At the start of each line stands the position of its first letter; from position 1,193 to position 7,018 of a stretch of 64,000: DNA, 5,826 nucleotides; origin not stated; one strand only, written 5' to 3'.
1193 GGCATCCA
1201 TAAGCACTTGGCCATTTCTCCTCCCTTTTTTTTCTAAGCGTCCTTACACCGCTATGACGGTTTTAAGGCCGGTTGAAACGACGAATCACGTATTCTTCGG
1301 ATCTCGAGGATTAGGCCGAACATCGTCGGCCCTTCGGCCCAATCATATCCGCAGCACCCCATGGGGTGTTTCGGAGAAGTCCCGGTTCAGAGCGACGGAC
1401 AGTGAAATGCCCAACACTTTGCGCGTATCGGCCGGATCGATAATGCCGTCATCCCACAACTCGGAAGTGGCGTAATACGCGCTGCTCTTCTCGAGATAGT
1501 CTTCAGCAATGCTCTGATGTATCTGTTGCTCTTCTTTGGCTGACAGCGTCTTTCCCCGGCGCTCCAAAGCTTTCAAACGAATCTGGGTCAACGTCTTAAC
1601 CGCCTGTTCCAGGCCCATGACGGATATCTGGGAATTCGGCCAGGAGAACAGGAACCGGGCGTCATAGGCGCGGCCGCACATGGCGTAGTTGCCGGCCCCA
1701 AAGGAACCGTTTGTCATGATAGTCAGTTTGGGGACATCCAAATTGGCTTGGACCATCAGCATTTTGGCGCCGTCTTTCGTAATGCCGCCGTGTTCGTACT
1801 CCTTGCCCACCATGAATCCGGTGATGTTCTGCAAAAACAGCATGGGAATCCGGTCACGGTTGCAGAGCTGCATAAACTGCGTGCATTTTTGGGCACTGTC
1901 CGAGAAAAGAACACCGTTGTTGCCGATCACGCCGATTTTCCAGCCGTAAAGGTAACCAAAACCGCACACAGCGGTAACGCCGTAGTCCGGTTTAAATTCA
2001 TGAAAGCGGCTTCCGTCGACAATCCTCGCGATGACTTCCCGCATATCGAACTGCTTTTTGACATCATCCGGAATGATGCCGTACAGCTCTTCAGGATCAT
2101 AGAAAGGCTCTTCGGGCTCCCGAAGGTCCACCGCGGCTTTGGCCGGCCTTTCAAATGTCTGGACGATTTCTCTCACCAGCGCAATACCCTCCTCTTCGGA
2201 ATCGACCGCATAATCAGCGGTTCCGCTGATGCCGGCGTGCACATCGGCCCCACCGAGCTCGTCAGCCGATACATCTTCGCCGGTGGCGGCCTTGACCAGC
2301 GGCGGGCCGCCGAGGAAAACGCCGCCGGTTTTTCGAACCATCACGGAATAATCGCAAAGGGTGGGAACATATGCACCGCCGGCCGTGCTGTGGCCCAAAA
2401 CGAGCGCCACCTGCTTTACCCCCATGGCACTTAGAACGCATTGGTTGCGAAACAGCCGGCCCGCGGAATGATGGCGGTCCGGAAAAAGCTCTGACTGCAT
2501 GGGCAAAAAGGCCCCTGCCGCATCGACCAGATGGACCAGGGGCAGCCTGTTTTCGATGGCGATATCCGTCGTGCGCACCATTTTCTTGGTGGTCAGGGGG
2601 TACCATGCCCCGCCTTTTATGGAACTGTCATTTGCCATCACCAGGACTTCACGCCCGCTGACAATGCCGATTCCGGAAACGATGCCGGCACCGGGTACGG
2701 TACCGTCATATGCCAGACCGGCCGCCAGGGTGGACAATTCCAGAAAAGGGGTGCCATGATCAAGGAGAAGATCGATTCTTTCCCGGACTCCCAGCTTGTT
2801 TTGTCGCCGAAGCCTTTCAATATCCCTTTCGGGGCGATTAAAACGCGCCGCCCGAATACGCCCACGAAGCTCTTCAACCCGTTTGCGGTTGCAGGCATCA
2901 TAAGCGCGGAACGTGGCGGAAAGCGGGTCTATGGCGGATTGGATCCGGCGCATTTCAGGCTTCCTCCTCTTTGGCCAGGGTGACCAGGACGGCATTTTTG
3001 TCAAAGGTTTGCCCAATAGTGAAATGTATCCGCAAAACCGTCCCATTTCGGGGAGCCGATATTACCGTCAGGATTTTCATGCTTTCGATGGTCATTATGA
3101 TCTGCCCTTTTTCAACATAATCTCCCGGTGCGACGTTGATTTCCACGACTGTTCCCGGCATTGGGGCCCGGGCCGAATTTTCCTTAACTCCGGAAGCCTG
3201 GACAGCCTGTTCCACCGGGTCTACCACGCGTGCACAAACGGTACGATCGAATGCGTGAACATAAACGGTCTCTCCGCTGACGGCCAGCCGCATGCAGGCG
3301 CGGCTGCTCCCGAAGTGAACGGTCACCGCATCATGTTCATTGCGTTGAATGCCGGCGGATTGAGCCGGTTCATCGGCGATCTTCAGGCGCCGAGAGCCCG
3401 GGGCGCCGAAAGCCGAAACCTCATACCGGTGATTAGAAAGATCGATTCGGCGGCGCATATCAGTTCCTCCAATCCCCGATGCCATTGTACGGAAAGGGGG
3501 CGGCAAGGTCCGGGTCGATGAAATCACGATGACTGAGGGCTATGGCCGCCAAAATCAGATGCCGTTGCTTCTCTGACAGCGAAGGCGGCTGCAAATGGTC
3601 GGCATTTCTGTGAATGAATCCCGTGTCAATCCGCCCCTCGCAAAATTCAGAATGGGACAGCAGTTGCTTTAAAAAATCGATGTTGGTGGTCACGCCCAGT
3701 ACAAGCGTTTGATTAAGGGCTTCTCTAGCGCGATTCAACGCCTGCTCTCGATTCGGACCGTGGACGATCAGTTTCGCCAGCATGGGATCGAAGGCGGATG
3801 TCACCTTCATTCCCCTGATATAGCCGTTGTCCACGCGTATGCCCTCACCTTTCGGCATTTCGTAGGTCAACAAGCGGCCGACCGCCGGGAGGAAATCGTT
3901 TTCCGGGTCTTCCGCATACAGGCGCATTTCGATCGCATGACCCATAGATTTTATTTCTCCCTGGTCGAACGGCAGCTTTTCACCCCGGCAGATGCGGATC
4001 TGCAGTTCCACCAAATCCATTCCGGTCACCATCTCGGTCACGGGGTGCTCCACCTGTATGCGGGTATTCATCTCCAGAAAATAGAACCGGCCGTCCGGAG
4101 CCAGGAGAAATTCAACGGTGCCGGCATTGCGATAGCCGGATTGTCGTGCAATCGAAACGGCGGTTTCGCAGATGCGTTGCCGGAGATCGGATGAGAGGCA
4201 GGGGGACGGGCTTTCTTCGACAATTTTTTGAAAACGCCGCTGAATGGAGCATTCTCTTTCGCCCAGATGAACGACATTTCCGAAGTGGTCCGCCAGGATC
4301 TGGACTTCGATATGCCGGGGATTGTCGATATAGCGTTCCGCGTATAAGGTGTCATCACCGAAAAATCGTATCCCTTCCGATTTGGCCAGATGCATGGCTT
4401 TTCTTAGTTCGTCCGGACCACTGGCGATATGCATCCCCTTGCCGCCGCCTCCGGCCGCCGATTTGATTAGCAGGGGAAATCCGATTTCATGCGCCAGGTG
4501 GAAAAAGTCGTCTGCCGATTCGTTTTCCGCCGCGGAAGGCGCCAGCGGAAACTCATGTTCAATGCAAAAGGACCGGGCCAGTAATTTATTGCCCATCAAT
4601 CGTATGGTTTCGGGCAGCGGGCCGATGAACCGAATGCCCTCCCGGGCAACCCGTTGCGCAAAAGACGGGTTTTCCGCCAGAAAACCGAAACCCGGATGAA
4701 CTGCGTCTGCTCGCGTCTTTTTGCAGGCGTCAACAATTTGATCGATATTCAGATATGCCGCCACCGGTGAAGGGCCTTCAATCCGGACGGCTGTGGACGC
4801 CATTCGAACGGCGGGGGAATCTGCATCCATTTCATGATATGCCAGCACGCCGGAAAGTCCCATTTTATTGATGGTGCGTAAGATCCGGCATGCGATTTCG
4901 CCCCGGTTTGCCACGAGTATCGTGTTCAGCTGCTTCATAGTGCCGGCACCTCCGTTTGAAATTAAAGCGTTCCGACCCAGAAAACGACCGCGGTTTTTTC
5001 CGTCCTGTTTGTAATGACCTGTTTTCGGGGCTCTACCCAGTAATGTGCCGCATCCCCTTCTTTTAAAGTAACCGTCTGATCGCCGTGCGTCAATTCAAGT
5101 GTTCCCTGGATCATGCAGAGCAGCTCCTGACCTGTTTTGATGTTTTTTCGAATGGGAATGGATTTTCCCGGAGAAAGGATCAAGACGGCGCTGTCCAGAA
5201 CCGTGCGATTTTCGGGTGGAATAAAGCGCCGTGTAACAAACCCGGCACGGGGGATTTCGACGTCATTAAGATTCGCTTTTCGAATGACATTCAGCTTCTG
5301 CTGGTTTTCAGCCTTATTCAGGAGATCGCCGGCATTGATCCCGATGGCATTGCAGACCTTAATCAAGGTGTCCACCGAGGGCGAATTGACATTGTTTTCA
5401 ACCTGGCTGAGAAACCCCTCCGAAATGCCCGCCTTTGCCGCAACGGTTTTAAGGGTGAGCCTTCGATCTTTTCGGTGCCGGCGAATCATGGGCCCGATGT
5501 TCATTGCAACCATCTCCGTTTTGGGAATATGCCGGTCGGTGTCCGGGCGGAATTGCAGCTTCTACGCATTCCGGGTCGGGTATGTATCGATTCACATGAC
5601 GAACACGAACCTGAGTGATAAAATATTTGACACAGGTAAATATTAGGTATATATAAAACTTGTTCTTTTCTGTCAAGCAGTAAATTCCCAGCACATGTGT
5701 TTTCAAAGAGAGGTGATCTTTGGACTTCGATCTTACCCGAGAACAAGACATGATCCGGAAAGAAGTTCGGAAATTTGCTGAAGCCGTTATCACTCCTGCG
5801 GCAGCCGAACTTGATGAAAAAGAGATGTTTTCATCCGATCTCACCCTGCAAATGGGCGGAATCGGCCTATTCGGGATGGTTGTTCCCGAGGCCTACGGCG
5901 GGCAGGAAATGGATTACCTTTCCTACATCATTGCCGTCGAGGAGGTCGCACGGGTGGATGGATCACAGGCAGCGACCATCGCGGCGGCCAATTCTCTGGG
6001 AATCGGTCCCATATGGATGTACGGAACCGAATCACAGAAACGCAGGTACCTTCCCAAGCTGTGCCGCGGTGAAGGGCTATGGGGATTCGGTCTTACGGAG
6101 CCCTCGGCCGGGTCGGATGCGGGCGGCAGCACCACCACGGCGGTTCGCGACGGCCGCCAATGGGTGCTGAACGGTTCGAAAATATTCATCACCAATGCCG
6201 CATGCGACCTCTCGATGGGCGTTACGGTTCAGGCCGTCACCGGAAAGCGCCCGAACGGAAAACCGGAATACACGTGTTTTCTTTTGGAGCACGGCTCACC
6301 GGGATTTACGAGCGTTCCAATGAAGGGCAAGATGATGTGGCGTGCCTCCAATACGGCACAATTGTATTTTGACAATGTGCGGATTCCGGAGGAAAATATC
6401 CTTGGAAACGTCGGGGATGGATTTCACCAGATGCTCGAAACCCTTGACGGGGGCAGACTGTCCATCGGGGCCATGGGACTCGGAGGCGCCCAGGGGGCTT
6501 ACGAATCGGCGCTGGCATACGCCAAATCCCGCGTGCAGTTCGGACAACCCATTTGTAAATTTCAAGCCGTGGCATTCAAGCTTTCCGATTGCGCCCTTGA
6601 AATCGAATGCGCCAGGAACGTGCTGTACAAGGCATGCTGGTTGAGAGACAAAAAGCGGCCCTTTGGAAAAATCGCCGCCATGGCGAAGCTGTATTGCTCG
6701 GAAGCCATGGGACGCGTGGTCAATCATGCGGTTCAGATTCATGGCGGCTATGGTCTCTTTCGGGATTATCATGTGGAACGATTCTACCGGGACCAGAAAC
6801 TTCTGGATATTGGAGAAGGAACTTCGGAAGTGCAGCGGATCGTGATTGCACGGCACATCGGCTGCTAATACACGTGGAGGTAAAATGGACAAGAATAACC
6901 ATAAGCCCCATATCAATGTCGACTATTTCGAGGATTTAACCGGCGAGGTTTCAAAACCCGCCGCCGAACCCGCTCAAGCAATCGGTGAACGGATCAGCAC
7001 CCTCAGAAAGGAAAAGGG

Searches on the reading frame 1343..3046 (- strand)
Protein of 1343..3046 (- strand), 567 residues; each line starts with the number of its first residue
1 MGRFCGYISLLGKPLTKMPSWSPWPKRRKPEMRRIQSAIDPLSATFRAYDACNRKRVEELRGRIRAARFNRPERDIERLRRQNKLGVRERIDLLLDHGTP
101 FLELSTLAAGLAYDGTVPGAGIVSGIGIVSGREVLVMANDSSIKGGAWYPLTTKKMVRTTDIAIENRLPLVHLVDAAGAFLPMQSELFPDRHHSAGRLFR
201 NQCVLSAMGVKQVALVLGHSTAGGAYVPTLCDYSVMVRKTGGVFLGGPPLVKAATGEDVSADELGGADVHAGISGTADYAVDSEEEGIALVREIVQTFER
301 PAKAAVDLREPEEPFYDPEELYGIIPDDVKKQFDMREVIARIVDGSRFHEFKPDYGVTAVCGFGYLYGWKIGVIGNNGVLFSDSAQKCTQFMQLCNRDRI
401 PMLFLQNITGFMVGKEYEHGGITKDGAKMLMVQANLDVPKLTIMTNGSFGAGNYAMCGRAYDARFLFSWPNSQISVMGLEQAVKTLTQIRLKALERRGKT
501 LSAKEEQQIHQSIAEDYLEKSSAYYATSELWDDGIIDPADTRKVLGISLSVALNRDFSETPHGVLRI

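Call 17: search_protein_families(library=ncbifam, proteins=[window:1343-3046:-], max_evalue=0.00001)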
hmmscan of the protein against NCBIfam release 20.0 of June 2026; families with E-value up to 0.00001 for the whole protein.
window:1343-3046:- (567 aa): 4 families
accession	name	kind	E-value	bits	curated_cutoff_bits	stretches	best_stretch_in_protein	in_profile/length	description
TIGR01117.1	mmdA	subfamily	3.4e-86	290.1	998.8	1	55-549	1-492/512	methylmalonyl-CoA decarboxylase subunit alpha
NF041504.1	AccA_sub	subfamily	3.3e-11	43.1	300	1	120-236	39-159/257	carboxyltransferase subunit alpha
NF004344.0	PRK05724.1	equivalog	9.4e-09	34.9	357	0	123-238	99-218/319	acetyl-CoA carboxylase carboxyltransferase subunit alpha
TIGR00513.1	accA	equivalog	5.7e-06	25.9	319.3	0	146-237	130-217/321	acetyl-CoA carboxylase carboxyl transferase subunit alpha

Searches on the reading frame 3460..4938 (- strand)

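Call 17: search_protein_families(library=ncbifam, proteins=[window:3460-4938:-], max_evalue=0.00001)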
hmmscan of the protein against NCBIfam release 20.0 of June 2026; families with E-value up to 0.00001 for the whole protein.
window:3460-4938:- (492 aa): 25 families
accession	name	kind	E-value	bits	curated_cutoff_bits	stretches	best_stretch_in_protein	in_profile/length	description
NF009554.0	PRK12999.1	equivalog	7.7e-168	560.5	965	1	2-461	3-471/1147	pyruvate carboxylase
NF006367.0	PRK08591.1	subfamily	2.5e-166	553.9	597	1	4-446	2-445/451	acetyl-CoA carboxylase biotin carboxylase subunit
NF006406.0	PRK08654.1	equivalog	2.3e-162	541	739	1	4-446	2-444/499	acetyl-CoA carboxylase biotin carboxylase subunit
TIGR00514.1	accC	equivalog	3.4e-158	527.2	626.5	1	4-446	2-445/449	acetyl-CoA carboxylase biotin carboxylase subunit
NF004085.0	PRK05586.1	equivalog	2.3e-155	517.9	723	1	4-445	2-444/448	acetyl-CoA carboxylase biotin carboxylase subunit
TIGR02712.1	urea_carbox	equivalog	1.1e-151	506.9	1303.85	1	5-444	2-441/1201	urea carboxylase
NF009471.0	PRK12833.1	equivalog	6e-150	499.8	686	1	2-443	3-445/467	acetyl-CoA carboxylase biotin carboxylase subunit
NF005525.0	PRK07178.1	equivalog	2e-144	481.7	768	1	5-467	3-466/471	acetyl-CoA carboxylase biotin carboxylase subunit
TIGR01235.1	pyruv_carbox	equivalog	7.1e-144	480.8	1114.45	1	7-459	2-465/1143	pyruvate carboxylase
NF006286.0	PRK08462.1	equivalog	8.6e-137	456.6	740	1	2-445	2-444/445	acetyl-CoA carboxylase biotin carboxylase subunit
NF006287.0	PRK08463.1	equivalog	2.3e-133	445.5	775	1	4-456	2-455/479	acetyl-CoA carboxylase subunit A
TIGR01369.1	CPSaseII_lrg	equivalog_domain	1e-12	46.5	1027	1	65-324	618-871/1052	carbamoyl-phosphate synthase (glutamine-hydrolyzing) large subunit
NF046056.1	BPTD_3102_fam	hypoth_equivalog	2e-11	44.1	200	1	206-323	31-149/207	BPTD_3102 family carboxylase-like protein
NF003671.0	PRK05294.1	equivalog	5.1e-11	40.9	599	1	91-325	640-869/1058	carbamoyl-phosphate synthase large subunit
NF009402.0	PRK12767.1-1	equivalog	9.3e-10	37.8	218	1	65-189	62-184/329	carbamoyl phosphate synthase-like protein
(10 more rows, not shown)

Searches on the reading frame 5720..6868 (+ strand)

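Call 55: search_protein_families(library=ncbifam, proteins=[window:5720-6868:+], max_evalue=1e-8)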
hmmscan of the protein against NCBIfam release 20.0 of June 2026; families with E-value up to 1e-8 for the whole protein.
window:5720-6868:+ (382 aa): 21 families
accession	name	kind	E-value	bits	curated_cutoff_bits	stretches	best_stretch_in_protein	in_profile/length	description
NF042972.1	AcrlCoAredClosAcrC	equivalog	3.7e-114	381.3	640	1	1-380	1-376/378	acryloyl-CoA reductase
NF058590.1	AcCoDHFadEBacil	equivalog_domain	3.4e-85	286.7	600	2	4-311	20-322/586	acyl-CoA dehydrogenase FadE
NF045552.1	GlutCoADH_Des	equivalog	3.4e-83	280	470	1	1-378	1-377/387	glutaryl-CoA dehydrogenase Acd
NF043006.1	CyhCrbnylCoADH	equivalog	2e-82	277.2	650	1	7-380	6-375/380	cyclohexane-1-carbonyl-CoA dehydrogenase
NF008997.0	PRK12341.1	equivalog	9e-74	248.8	537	1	1-380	1-376/382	acyl-CoA dehydrogenase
NF042439.1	SulpropCoADesulf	equivalog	3.6e-72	243.2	600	1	14-380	2-370/379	3-sulfinopropanoyl-CoA desulfinase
NF053553.1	prodigi_MBC_PigA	equivalog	7e-64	216.3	500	1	1-381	1-380/381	prodigiosin MBC biosynthesis dehydrogenase PigA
NF045652.1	ProlPCPDhRedW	equivalog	2.7e-63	214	650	1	8-381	3-374/376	L-prolyl-[peptidyl-carrier protein] dehydrogenase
NF002885.1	PRK03354.1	equivalog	3.4e-63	213.9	540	1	1-379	1-372/378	crotonobetainyl-CoA dehydrogenase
TIGR03207.1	cyc_hxne_CoA_dh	equivalog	8.7e-58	195.8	575.35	1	6-379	2-370/372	cyclohexanecarboxyl-CoA dehydrogenase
NF052270.1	Staph_DH_FadE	equivalog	8.1e-47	159.8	600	1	11-380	27-393/400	acyl-CoA dehydrogenase FadE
NF007000.1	PRK09463.1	subfamily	7.4e-40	137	600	1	47-347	84-399/726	acyl-CoA dehydrogenase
NF009586.0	PRK13026.1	subfamily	1.5e-35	122.8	608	1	41-346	113-433/777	acyl-CoA dehydrogenase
TIGR03203.1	pimD_small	equivalog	6.8e-25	87.9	652.7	1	2-368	1-364/378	pimeloyl-CoA dehydrogenase small subunit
NF038187.1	FadE_coli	exception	6.6e-23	80.7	1300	1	49-347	161-474/816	acyl-CoA dehydrogenase FadE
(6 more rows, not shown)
